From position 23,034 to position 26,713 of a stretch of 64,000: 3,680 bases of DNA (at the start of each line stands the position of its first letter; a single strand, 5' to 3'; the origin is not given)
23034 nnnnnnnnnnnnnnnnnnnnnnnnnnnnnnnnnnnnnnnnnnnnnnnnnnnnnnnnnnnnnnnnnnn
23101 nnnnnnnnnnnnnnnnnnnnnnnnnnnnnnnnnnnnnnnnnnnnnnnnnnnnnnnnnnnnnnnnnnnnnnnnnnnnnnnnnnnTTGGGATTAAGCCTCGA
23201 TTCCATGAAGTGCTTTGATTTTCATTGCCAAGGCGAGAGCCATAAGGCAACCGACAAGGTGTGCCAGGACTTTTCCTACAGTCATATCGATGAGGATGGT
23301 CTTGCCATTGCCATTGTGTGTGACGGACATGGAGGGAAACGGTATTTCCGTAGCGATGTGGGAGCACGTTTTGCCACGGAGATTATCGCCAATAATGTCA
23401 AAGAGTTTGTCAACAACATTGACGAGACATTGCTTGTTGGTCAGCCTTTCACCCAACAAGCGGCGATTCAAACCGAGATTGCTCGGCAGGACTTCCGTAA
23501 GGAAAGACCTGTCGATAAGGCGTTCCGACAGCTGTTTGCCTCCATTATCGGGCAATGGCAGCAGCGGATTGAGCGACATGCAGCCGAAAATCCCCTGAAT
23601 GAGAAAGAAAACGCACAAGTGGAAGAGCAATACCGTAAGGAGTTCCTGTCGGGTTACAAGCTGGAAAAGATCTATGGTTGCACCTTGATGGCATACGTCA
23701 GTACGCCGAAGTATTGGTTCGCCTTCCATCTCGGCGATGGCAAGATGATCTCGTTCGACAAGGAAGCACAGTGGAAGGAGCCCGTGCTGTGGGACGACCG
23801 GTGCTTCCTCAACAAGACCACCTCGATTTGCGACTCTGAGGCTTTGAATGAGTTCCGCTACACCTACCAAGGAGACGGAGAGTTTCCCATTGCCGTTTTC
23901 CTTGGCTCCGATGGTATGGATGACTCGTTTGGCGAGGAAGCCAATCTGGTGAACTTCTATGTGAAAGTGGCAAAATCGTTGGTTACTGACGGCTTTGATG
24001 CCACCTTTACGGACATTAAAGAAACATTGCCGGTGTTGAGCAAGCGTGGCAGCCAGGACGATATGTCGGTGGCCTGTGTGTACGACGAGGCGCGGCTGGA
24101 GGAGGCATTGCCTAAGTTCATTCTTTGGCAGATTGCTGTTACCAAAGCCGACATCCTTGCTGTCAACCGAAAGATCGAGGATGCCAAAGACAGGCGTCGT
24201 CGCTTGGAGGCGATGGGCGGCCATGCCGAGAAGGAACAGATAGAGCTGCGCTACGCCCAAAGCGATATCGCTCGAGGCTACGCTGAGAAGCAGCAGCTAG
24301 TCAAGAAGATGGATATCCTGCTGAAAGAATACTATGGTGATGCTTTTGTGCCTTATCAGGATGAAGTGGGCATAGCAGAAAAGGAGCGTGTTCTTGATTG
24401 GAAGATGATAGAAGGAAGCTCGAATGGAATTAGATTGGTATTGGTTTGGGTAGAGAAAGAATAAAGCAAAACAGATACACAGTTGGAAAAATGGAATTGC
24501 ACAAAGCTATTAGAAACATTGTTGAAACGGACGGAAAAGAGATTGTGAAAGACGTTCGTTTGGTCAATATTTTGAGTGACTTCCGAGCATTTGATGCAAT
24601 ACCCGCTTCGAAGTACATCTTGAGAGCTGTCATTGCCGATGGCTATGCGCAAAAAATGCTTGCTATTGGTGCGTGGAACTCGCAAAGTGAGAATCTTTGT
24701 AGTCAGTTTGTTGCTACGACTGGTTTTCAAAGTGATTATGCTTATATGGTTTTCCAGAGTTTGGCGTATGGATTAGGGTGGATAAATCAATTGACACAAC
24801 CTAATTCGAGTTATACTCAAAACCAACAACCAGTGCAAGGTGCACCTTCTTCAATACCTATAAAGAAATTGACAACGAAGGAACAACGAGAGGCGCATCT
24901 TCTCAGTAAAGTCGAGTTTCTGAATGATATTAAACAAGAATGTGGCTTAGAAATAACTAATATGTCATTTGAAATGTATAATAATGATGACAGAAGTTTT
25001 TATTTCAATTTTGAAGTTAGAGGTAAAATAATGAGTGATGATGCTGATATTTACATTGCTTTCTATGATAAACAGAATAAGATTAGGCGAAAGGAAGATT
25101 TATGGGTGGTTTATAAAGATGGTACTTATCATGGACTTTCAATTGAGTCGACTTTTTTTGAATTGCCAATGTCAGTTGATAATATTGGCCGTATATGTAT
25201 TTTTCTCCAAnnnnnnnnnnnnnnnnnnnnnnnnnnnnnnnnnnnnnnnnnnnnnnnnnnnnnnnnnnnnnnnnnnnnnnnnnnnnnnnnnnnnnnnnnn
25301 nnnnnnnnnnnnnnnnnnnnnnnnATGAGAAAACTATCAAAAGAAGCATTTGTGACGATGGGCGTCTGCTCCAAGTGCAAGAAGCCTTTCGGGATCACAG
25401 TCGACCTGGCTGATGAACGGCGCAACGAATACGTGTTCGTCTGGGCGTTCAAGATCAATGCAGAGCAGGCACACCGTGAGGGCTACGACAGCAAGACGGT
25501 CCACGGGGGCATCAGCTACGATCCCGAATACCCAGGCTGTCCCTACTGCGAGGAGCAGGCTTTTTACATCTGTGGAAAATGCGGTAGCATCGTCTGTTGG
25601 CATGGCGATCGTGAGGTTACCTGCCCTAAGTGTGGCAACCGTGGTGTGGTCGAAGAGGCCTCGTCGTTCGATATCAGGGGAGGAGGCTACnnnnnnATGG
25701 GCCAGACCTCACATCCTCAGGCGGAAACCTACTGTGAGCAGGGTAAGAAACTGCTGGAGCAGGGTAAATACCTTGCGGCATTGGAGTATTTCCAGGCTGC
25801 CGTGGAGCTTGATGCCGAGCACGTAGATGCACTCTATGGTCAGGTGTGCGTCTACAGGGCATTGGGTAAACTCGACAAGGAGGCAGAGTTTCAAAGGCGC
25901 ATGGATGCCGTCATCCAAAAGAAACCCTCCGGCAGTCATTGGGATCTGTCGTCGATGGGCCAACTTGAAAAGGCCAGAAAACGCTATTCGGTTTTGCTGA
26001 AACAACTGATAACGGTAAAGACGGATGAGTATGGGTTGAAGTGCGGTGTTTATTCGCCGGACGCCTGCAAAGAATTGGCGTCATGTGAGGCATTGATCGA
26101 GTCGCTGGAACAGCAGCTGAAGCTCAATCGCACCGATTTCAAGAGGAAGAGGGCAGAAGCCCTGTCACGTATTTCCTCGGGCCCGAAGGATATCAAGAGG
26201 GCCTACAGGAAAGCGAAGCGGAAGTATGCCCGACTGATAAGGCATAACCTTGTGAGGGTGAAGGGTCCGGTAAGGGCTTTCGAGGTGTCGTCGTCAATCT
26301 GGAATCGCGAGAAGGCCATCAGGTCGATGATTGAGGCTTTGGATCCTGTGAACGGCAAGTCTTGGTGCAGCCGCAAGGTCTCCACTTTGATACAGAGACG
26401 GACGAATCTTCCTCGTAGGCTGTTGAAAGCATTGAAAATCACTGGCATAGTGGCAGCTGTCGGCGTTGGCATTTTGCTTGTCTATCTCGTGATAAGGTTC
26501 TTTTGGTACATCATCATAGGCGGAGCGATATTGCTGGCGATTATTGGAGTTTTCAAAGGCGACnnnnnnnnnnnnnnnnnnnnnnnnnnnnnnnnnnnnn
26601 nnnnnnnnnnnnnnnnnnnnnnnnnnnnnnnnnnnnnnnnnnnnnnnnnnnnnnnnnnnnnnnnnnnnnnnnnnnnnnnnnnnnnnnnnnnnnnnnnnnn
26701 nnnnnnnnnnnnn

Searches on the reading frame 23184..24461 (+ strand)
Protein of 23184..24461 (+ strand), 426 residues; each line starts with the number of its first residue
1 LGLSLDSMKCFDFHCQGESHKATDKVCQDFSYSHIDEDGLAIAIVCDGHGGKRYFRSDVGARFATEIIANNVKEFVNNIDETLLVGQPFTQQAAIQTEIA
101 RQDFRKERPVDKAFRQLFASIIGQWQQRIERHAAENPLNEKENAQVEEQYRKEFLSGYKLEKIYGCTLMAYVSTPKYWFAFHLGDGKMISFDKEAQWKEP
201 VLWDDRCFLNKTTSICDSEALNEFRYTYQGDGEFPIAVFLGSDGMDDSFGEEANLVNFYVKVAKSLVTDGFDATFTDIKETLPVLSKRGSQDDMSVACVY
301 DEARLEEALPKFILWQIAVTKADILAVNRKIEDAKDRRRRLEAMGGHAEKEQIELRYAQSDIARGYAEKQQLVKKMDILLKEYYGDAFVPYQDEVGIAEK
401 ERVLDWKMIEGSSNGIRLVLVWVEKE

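Call 8: search_protein_families(library=ncbifam, proteins=[window:23184-24461:+], max_evalue=0.001)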
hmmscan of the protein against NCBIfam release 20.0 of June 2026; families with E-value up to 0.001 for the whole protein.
window:23184-24461:+ (426 aa): 0 families

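Call 9: search_protein_families(library=pfam, proteins=[window:23184-24461:+], max_evalue=0.001)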
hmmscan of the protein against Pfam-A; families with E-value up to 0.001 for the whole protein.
window:23184-24461:+ (426 aa): 1 family
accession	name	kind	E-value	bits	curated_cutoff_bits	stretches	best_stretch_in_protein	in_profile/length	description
PF13672.11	PP2C_2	-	7.4e-28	98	24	1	17-270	2-199/209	Protein phosphatase 2C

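Call 29: search_protein_families(library=padloc, proteins=[window:23184-24461:+], max_evalue=0.001)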
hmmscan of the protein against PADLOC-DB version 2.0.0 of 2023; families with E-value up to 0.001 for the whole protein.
window:23184-24461:+ (426 aa): 0 families

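Call 55: find_related_loci(query=A3, collection=metagenome_contigs, flank=10000)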
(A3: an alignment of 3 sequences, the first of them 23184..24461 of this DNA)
Query A3 (426 aa) in metagenome_contigs; peptide patterns used: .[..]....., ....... (x = any residue, [..] = any of these).
382 stretches matched a pattern; 5 encode a relative of the query (tblastn E <= 1e-3); 5 distinct loci.
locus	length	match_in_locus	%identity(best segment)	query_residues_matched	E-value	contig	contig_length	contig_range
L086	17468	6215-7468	86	5-425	0e+0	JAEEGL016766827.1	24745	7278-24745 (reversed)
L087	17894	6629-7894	82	1-425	0e+0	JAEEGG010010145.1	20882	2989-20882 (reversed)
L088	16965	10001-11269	81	1-426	0e+0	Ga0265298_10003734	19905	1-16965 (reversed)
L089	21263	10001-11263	81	1-424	0e+0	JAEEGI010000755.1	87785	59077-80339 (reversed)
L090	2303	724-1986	79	1-424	0e+0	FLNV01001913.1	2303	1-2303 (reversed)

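Call 97: search_protein_families(library=pfam, proteins=[L088:7457-9247:+], max_evalue=0.0001)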
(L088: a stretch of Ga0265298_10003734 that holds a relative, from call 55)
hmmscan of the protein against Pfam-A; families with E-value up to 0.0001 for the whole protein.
L088:7457-9247:+ (597 aa): 6 families
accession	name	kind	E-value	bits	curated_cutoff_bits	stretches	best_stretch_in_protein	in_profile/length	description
PF05970.20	PIF1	-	3.4e-18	66.5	25.9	1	3-157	2-160/223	PIF1-like helicase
PF13604.12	AAA_30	-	2.4e-11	44.1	27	1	3-160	2-138/191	AAA domain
PF13245.12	AAA_19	-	4.1e-07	30.7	25.1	1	17-152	9-132/134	AAA domain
PF01443.25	Viral_helicase1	-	4.7e-07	30.3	21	0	393-434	178-222/228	Viral superfamily 1 RNA helicase core domain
PF13086.12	AAA_11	-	5.1e-06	26.9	27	0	3-43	2-41/257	AAA domain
PF13538.12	UvrD_C_2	-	9.4e-06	25.8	27.4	1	394-431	1-44/52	UvrD-like helicase C-terminal domain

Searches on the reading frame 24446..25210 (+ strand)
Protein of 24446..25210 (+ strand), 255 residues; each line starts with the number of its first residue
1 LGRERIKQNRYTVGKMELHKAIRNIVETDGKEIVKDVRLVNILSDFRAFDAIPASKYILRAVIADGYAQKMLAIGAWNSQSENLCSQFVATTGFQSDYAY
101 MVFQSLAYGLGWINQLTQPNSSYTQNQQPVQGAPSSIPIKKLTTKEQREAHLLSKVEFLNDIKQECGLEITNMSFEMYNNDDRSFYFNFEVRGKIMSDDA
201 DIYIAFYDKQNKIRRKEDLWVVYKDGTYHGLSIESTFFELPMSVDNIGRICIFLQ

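Call 8: search_protein_families(library=ncbifam, proteins=[window:24446-25210:+], max_evalue=0.001)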
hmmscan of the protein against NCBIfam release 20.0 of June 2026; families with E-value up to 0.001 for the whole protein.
window:24446-25210:+ (255 aa): 0 families

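Call 9: search_protein_families(library=pfam, proteins=[window:24446-25210:+], max_evalue=0.001)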
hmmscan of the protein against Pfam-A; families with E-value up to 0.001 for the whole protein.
window:24446-25210:+ (255 aa): 0 families

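Call 29: search_protein_families(library=padloc, proteins=[window:24446-25210:+], max_evalue=0.001)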
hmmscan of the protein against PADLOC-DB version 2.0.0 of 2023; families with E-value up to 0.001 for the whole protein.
window:24446-25210:+ (255 aa): 0 families

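Call 52: search_protein_families(library=pfam, proteins=[window:24446-25210:+], max_evalue=1)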
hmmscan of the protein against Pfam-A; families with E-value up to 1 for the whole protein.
window:24446-25210:+ (255 aa): 0 families

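Call 58: find_homologous_proteins(query=window:24446-25210:+, max_evalue=0.001)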
Query window:24446-25210:+ (255 aa): 68 proteins with E <= 0.001 among 221 candidates.
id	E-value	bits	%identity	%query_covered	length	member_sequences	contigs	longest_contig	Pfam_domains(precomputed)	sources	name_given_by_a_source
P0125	3.7e-157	539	100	94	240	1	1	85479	-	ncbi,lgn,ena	-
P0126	2.6e-111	389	71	94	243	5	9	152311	-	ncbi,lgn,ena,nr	ncbi:MAG: hypothetical protein IKU00_08830 [Bacteroidales bacterium]|nr:hypothetical protein [Bacter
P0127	5.2e-111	388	73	94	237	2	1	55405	-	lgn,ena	-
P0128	8.2e-110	384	73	94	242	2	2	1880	-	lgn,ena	-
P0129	4.3e-107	375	72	94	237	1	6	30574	-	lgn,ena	-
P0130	3.4e-106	372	70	94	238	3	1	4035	-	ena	-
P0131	3.4e-106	372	68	94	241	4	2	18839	-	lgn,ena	-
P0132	2.4e-105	369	70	94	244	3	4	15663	-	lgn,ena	-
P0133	1.8e-104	367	70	94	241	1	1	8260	-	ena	-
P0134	5.7e-102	358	69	94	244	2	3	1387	-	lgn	-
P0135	2.6e-95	337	65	94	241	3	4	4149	-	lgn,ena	-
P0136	7.1e-94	332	59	94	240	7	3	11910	-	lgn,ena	-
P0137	4.8e-92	326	59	94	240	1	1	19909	-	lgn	-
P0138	3.1e-86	307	59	94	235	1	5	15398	-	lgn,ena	-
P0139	1.3e-85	305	58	94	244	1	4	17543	-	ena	-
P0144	5.4e-63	231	50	94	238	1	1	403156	-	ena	-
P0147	1.2e-58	216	84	47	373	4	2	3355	PF03781.23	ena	-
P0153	3.2e-51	192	42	93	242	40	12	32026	-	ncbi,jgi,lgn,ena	jgi:hypothetical protein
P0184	5.6e-31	126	33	93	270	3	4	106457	-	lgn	-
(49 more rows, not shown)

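Call 61: find_encoding_contigs(protein=P0144, flank=10000, max_places=1)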
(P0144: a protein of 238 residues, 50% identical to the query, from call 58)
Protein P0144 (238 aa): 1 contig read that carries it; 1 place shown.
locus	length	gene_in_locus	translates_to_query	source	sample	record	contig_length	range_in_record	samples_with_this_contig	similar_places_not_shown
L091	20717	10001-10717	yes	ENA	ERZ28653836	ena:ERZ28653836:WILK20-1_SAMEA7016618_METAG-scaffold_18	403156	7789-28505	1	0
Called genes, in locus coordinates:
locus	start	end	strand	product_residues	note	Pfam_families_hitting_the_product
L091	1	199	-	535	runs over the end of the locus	PF01855:POR_N, PF02776:TPP_enzyme_N (faint), PF02775:TPP_enzyme_C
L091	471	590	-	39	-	-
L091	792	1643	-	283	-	PF18291:HU-HIG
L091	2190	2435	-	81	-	-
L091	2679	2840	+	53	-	-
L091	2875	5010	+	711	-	PF18889:Beta_helix_3 (faint)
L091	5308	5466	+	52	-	-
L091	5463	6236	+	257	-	-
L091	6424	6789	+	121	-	PF15616:TerY_C (weak)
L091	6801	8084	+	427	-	PF00069:Pkinase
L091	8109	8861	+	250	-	PF00092:VWA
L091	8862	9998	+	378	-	PF13672:PP2C_2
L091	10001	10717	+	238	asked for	-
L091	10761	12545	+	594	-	PF01580:FtsK_SpoIIIE, PF09397:FtsK_gamma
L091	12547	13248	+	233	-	PF22507:DUF6994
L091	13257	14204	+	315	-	-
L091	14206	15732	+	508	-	PF13306:LRR_5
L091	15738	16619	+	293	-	-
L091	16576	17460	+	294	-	PF11185:DUF2971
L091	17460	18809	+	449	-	-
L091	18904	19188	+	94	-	-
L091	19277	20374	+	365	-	-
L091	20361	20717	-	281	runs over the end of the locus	PF01223:Endonuclease_NS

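Call 62: find_encoding_contigs(protein=P0184, flank=10000, max_places=1)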
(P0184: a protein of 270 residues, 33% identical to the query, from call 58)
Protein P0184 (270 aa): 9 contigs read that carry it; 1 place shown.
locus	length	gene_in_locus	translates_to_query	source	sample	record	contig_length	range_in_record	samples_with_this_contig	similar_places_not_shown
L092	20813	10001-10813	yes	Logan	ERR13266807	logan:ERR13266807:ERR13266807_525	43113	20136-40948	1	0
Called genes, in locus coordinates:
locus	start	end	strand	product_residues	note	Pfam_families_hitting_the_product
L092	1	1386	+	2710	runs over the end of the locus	PF01443:Viral_helicase1 (faint), PF00270:DEAD (weak), PF00580:UvrD-helicase, PF13086:AAA_11, PF13245:AAA_19, PF13604:AAA_30, PF13087:AAA_12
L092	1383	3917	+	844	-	PF08665:PglZ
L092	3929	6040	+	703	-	PF20442:BrxL_N, PF13337:BrxL_ATPase, PF16565:MIT_C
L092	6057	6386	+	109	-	PF15616:TerY_C (weak)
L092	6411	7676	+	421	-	PF00069:Pkinase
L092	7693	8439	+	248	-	PF00092:VWA (weak)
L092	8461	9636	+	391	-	PF13672:PP2C_2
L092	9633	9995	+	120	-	-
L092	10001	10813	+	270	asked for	-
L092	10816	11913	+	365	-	-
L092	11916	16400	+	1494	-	PF00270:DEAD, PF00271:Helicase_C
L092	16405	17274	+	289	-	PF04513:Baculo_PEP_C (faint), PF01442:Apolipoprotein (faint)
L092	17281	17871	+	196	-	PF00092:VWA (weak), PF13519:VWA_2 (faint)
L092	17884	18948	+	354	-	PF08902:DUF1848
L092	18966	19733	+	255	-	-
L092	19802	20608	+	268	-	-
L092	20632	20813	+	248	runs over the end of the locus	PF08238:Sel1 (faint)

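Call 63: find_encoding_contigs(protein=P0153, flank=10000, max_places=1)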
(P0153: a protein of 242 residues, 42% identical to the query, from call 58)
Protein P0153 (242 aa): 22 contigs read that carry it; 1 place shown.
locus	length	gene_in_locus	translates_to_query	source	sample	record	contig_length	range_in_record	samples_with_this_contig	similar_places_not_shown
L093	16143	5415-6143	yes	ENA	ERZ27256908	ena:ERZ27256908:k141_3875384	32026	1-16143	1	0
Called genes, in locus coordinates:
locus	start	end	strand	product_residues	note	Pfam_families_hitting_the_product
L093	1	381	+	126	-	?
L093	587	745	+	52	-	-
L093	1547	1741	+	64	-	PF13443:HTH_26, PF01381:HTH_3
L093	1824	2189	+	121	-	PF15616:TerY_C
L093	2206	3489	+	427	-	PF00069:Pkinase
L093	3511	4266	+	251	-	PF00092:VWA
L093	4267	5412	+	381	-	PF13672:PP2C_2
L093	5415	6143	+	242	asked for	-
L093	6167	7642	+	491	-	-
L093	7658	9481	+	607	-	-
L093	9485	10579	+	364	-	-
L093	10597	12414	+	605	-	PF05970:PIF1, PF13245:AAA_19, PF13401:AAA_22, PF13604:AAA_30, PF01443:Viral_helicase1 (weak), PF13538:UvrD_C_2 (weak)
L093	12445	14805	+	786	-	PF17854:FtsK_alpha, PF01580:FtsK_SpoIIIE, PF09397:FtsK_gamma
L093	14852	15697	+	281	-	PF14903:WG_beta_rep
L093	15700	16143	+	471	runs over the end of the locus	PF01442:Apolipoprotein (weak)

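Call 67: predict_structure(alignment_id=A4)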
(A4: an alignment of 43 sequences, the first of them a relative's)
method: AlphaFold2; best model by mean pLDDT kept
length: 240 residues; sequences in the alignment: 43
mean_pLDDT: 86.8   pTM: 0.49
mean pLDDT of the five models: 86.8, 86.7, 86.0, 85.6, 83.7
residues with pLDDT >= 90: 163; 70-90: 50; 50-70: 8; < 50: 19
segments of 3 or more residues with pLDDT < 50: 105-123
pLDDT, mean of each block of 10 residues (from residue 1): 92 94 91 89 95 95 93 91 95 96 54 38 67 90 92 93 92 93 86 98 76 85 96 95
secondary structure, 60 per line:
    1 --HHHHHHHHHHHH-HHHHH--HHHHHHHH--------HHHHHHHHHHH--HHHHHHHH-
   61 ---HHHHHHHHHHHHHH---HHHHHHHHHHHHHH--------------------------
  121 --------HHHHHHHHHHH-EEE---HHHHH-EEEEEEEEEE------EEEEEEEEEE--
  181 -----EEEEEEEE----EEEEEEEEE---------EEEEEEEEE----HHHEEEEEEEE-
elements in order: H3-14 H16-20 H23-30 H39-49 H52-59 H64-77 H81-94 H129-139 E141-143 H147-151 E153-162 E169-178 E186-193 E198-206 E216-224 E232-239

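Call 71: fold_search(model_id=the predicted structure, library=pdb)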
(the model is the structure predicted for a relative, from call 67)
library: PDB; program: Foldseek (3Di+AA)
matches with E <= 10: 1111; with E <= 0.001: 0
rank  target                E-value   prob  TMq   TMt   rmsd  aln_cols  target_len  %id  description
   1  3o0l_B                2.0e-02  0.94  0.23  0.41   5.9        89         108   15  Crystal structure of a Pfam DUF1425 family member (Shew_1734) from Shewanella sp. pv-4 at 1.81 a resolution (released 2010-08-04)
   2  6cvm_A                2.1e-02  0.82  0.21  0.06   9.6       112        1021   12  Atomic resolution cryo-EM structure of beta-galactosidase (released 2018-05-30)
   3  4gio_A                3.2e-02  0.92  0.24  0.46   5.3       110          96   14  Crystal structure of Campylobacter jejuni cj0090 (released 2012-09-26)
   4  6dxu_C                3.2e-02  0.92  0.21  0.07   4.5        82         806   12  Crystal Structure of Parabacteroides merdae Beta-Glucuronidase (GUS) (released 2019-02-27)
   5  4fxt_F                4.5e-02  0.94  0.20  0.24   4.6        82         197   15  Crystal structure of a DUF3823 family protein (BACOVA_02663) from Bacteroides ovatus ATCC 8483 at 2.77 A resolution (released 2012-07-25)
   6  4fxt_A                5.4e-02  0.92  0.20  0.25   4.6        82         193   15  Crystal structure of a DUF3823 family protein (BACOVA_02663) from Bacteroides ovatus ATCC 8483 at 2.77 A resolution (released 2012-07-25)
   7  8ri6_A                5.7e-02  0.54  0.20  0.06   9.5       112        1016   12  Beta-galactosidase (LacZ) purified from E. coli. (released 2025-01-01)
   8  4fxt_N                6.0e-02  0.93  0.21  0.26   4.6        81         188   12  Crystal structure of a DUF3823 family protein (BACOVA_02663) from Bacteroides ovatus ATCC 8483 at 2.77 A resolution (released 2012-07-25)
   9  5t9g_A                6.4e-02  0.30  0.14  0.05  11.7        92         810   15  Crystal structure of BuGH2Cwt in complex with Galactoisofagomine (released 2017-09-13)
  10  2x41                  6.8e-02  0.63  0.22  0.09   8.0       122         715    9  Structure of beta-glucosidase 3B from Thermotoga neapolitana in complex with glucose (released 2010-02-09)
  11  4fxt_D                7.2e-02  0.90  0.20  0.25   4.6        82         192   15  Crystal structure of a DUF3823 family protein (BACOVA_02663) from Bacteroides ovatus ATCC 8483 at 2.77 A resolution (released 2012-07-25)
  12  6dxu_B                7.2e-02  0.69  0.20  0.07   4.9        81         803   12  Crystal Structure of Parabacteroides merdae Beta-Glucuronidase (GUS) (released 2019-02-27)
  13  4fxt_I                7.6e-02  0.89  0.20  0.25   4.6        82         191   15  Crystal structure of a DUF3823 family protein (BACOVA_02663) from Bacteroides ovatus ATCC 8483 at 2.77 A resolution (released 2012-07-25)
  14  3bga_A                7.6e-02  0.60  0.21  0.06  10.2       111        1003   11  Crystal structure of beta-galactosidase from Bacteroides thetaiotaomicron VPI-5482 (released 2007-12-11)
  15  4fxt_M                8.1e-02  0.89  0.20  0.24   4.6        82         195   15  Crystal structure of a DUF3823 family protein (BACOVA_02663) from Bacteroides ovatus ATCC 8483 at 2.77 A resolution (released 2012-07-25)
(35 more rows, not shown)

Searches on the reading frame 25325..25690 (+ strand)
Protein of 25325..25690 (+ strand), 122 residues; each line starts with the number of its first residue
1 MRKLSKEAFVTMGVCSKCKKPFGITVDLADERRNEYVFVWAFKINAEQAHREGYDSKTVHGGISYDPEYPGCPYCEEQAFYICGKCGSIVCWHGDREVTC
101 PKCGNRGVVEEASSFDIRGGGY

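Call 8: search_protein_families(library=ncbifam, proteins=[window:25325-25690:+], max_evalue=0.001)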
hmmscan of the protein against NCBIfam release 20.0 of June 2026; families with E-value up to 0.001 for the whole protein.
window:25325-25690:+ (122 aa): 0 families

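Call 9: search_protein_families(library=pfam, proteins=[window:25325-25690:+], max_evalue=0.001)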
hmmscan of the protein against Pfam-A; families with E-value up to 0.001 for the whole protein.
window:25325-25690:+ (122 aa): 2 families
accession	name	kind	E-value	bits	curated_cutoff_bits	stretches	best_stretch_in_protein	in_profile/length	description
PF15616.11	TerY_C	-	9.9e-09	35.8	28.4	1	35-118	40-125/129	TerY-C metal binding domain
PF08271.17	Zn_Ribbon_TF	-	0.00095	19.1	29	0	99-111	2-14/43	TFIIB zinc-binding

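Call 29: search_protein_families(library=padloc, proteins=[window:25325-25690:+], max_evalue=0.001)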
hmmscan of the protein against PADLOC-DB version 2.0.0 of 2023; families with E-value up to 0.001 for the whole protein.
window:25325-25690:+ (122 aa): 0 families

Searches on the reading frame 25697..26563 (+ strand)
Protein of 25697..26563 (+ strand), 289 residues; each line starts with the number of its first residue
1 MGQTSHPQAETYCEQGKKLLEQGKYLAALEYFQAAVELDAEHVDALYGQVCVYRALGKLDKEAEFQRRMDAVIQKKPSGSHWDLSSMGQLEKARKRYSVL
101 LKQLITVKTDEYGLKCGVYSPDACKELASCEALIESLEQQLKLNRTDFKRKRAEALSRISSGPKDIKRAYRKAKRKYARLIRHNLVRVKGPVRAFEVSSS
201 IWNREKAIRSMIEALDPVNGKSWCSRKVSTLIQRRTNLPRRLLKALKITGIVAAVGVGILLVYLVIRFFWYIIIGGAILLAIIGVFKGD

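Call 8: search_protein_families(library=ncbifam, proteins=[window:25697-26563:+], max_evalue=0.001)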
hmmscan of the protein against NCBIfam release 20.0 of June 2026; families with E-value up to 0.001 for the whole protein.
window:25697-26563:+ (289 aa): 1 family
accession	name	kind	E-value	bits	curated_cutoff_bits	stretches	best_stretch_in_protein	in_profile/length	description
NF040959.1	MamA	equivalog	0.00084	18.8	200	0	8-78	36-106/204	magnetosome protein MamA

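Call 9: search_protein_families(library=pfam, proteins=[window:25697-26563:+], max_evalue=0.001)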
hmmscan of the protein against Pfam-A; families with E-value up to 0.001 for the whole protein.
window:25697-26563:+ (289 aa): 6 families
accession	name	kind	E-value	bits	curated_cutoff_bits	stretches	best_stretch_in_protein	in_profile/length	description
PF13432.12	TPR_16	-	2.9e-08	34.4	32.7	1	14-69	2-57/65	Tetratricopeptide repeat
PF13414.12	TPR_11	-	3.6e-05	23.8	26.8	0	16-47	1-32/42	TPR repeat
PF14559.12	TPR_19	-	0.00014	22.5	25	0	19-61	1-43/68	Tetratricopeptide repeat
PF00515.34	TPR_1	-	0.00014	21.9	27.8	1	9-39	1-31/34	Tetratricopeptide repeat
PF13431.12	TPR_17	-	0.00055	20.4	24.4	0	31-61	1-31/34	Tetratricopeptide repeat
PF07719.23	TPR_2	-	0.00091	19.6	27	1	9-40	1-32/34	Tetratricopeptide repeat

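Call 29: search_protein_families(library=padloc, proteins=[window:25697-26563:+], max_evalue=0.001)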
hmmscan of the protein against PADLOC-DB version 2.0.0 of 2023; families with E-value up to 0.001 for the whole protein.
window:25697-26563:+ (289 aa): 0 families
